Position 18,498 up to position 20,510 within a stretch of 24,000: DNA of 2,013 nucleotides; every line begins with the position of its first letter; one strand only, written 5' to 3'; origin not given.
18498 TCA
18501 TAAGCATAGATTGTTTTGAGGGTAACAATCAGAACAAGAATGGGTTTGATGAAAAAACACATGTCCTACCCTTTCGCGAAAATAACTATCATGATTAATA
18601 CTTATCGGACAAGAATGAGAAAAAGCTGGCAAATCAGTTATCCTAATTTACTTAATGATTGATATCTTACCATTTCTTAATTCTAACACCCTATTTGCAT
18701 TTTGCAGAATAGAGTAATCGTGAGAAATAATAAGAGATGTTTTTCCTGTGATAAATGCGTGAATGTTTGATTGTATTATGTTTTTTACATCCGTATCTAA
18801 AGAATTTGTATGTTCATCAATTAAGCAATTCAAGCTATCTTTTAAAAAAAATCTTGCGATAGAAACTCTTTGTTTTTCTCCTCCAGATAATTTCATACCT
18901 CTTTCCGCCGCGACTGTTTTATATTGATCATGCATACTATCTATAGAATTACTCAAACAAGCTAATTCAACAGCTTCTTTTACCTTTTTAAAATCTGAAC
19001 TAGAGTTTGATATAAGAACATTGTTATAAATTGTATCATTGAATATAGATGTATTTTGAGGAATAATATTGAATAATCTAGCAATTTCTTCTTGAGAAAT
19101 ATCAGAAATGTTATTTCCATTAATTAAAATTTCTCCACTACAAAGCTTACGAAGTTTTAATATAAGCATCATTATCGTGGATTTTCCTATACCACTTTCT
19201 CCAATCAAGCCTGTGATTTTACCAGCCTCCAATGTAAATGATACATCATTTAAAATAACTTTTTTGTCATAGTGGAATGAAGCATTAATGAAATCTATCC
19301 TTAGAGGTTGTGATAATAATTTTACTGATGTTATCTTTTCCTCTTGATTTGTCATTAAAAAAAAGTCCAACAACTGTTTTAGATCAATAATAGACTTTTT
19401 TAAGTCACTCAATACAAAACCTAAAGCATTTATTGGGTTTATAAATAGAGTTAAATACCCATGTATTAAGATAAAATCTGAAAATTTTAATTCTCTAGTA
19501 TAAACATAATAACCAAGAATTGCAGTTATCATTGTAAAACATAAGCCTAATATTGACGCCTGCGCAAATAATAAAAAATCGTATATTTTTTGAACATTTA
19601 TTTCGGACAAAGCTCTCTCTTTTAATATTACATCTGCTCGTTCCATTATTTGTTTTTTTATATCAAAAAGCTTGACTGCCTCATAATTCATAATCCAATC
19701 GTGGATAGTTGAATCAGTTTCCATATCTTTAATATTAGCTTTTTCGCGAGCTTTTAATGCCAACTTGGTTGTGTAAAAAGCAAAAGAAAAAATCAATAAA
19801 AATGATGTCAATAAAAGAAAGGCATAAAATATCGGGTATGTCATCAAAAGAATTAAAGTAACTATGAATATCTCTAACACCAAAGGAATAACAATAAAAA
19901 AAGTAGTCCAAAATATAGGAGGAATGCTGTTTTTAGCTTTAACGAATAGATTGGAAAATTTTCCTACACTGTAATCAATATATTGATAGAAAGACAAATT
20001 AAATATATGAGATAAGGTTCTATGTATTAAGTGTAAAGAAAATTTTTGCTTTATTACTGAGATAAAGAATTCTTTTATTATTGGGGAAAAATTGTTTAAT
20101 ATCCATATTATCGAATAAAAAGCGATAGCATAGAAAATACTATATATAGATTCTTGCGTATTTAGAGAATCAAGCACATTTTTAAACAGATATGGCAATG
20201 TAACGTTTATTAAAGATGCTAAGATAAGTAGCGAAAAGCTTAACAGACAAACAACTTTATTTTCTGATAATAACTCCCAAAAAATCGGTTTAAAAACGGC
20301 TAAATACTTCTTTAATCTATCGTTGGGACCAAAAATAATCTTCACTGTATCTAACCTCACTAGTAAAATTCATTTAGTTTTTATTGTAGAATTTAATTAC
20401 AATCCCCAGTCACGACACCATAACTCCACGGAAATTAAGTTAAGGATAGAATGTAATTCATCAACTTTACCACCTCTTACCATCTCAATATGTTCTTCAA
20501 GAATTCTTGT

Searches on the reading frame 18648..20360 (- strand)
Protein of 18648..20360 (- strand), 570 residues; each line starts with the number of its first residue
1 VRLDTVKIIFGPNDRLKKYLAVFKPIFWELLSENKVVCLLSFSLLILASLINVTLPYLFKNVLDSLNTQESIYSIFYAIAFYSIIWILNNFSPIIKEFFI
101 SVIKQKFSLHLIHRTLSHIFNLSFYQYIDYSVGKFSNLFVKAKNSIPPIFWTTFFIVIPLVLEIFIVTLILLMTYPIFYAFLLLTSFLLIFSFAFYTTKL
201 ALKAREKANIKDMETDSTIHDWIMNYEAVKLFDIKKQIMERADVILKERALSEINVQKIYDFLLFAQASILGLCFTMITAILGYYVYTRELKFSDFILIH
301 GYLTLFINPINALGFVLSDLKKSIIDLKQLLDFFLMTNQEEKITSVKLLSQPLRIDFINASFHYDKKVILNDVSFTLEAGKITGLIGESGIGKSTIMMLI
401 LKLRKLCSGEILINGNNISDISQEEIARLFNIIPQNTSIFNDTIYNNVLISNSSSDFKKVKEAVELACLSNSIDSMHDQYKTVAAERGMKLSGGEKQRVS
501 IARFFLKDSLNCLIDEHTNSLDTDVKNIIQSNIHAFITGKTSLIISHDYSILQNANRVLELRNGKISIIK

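Call 5: search_protein_families(library=pfam, proteins=[window:18648-20360:-], max_evalue=0.01)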
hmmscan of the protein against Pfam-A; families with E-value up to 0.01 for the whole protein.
window:18648-20360:- (570 aa): 3 families
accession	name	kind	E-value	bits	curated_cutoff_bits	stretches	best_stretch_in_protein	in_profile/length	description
PF00005.33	ABC_tran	-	1.6e-26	94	25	1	370-519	1-137/137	ABC transporter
PF00664.28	ABC_membrane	-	3e-17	63.6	28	1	39-309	2-273/274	ABC transporter transmembrane region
PF03193.22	RsgA_GTPase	-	0.0029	17.9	30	1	367-406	94-132/174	RsgA GTPase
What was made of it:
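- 18648..20360 (-): D, half-size ABC exporter (TMD + NBD, 565-570 aa). PF00664 and PF00005 (call 5).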

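Call 6: search_protein_families(library=ncbifam, proteins=[window:18648-20360:-], max_evalue=1)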
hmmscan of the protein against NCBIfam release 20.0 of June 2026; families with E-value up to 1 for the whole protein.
window:18648-20360:- (570 aa): 186 families (the best 25 are shown)
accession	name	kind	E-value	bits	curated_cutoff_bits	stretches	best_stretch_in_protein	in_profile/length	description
TIGR02203.1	MsbA_lipidA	equivalog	1.5e-57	195.4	602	1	30-566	8-546/572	lipid A export permease/ATP-binding protein MsbA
TIGR02204.1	MsbA_rel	hypoth_equivalog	5.8e-55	187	780.4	1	27-566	9-552/576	ABC transporter, permease/ATP-binding protein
TIGR03375.1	type_I_sec_LssB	subfamily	9.5e-54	182.8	693.1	1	27-567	140-680/696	type I secretion system permease/ATPase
TIGR02857.1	CydD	equivalog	3.5e-50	171.5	435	1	46-561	13-529/529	thiol reductant ABC exporter subunit CydD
NF010178.0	PRK13657.1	equivalog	1.1e-49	169.4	733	1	29-566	13-547/588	glucan ABC transporter ATP-binding protein/ permease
NF008381.0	PRK11176.1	equivalog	1e-48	166.2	867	1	22-566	12-556/582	lipid A ABC transporter ATP-binding protein/permease MsbA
TIGR01193.1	bacteriocin_ABC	subfamily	3.4e-47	161.4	523.85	1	28-566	148-686/708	peptide cleavage/export ABC transporter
TIGR01846.1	type_I_sec_HlyB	subfamily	4.9e-47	160.6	725.55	1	46-566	149-669/694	type I secretion system permease/ATPase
TIGR03796.1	NHLM_micro_ABC1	equivalog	8.4e-46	156.5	853.3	1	40-566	154-689/710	NHLP family bacteriocin export ABC transporter peptidase/permease/ATPase subunit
NF045513.1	HepA_fam_ABC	equivalog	3.9e-45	154.4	725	1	67-566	89-586/610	heterocyst formation ABC transporter subunit HepA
TIGR03797.1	NHLM_micro_ABC2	equivalog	4.2e-45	154.4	709.4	1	44-566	144-662/686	NHLP bacteriocin export ABC transporter permease/ATPase subunit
NF052233.1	CphA_assoc_ABC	equivalog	4.2e-43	147.7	880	1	80-567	238-721/766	cyanophycin metabolism-associated ABC transporter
NF045998.1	cleave_ABC_plasm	equivalog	5.9e-43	147.1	500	1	28-558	146-670/673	Mbov_0121 family peptidase domain-containing ABC transporter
NF008364.0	PRK11160.1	equivalog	2.4e-42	145.3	630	1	159-567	148-553/575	heme ABC transporter ATP-binding protein/permease CydC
TIGR00958.1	3a01208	subfamily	7.7e-41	140.1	874.6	1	30-566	155-691/711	antigen peptide transporter 2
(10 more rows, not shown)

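Call 50: search_solved_structures(query=window:18648-20360:-, max_evalue=1e-20)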
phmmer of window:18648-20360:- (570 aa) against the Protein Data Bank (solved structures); distinct sequences matched with E-value up to 1e-20: 244 (the best 60 are shown).
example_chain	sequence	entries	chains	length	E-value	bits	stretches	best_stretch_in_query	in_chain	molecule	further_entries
8zpx_B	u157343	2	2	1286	4.2e-70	240.3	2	346-568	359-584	ABC transporter B family member 1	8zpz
9juj_A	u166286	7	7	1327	4.7e-70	240.1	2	346-568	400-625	ABC transporter B family member 1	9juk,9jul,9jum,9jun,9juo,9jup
8zq4_B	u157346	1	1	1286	2.9e-69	237.5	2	346-568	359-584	ABC transporter B family member 1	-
4f4c_A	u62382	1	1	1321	8.3e-68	232.7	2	368-566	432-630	Multidrug resistance protein pgp-1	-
7psl_A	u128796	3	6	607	2.1e-66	228.1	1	34-566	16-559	Iron-sulfur clusters transporter ATM1, mitochondrial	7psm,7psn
4myc_A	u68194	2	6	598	2.4e-66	227.9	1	35-566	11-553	Iron-sulfur clusters transporter ATM1, mitochondrial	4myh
8k7c_A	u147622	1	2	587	9.1e-65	222.7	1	35-566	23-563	ATP-binding cassette sub-family B member 6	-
8k7b_A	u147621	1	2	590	9.2e-65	222.7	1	35-566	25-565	ATP-binding cassette sub-family B member 6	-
7n58_A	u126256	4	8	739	7.3e-64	219.7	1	43-566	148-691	ABC transporter B family member 25, mitochondrial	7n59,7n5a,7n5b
8yr3_A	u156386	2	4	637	1.1e-63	219.1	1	35-566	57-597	ATP-binding cassette sub-family B member 6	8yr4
7pqx_A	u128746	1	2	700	2.1e-63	218.2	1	34-565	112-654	Putative iron-sulfur protein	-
7d7n_A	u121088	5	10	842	2.6e-63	217.9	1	35-566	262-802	ATP-binding cassette sub-family B member 6, mitochondrial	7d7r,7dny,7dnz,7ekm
8fwk_B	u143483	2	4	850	2.7e-63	217.8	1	35-566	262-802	ATP-binding cassette sub-family B member 6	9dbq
7pr1_A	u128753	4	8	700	5.5e-63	216.8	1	34-565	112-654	Putative iron-sulfur protein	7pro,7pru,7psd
7ekl_A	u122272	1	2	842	6.8e-63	216.5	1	35-566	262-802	ATP-binding cassette sub-family B member 6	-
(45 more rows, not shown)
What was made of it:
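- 18648..20360 (-): Generic ABCB/Atm1/MsbA-like by PDB sequence search (call 50).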
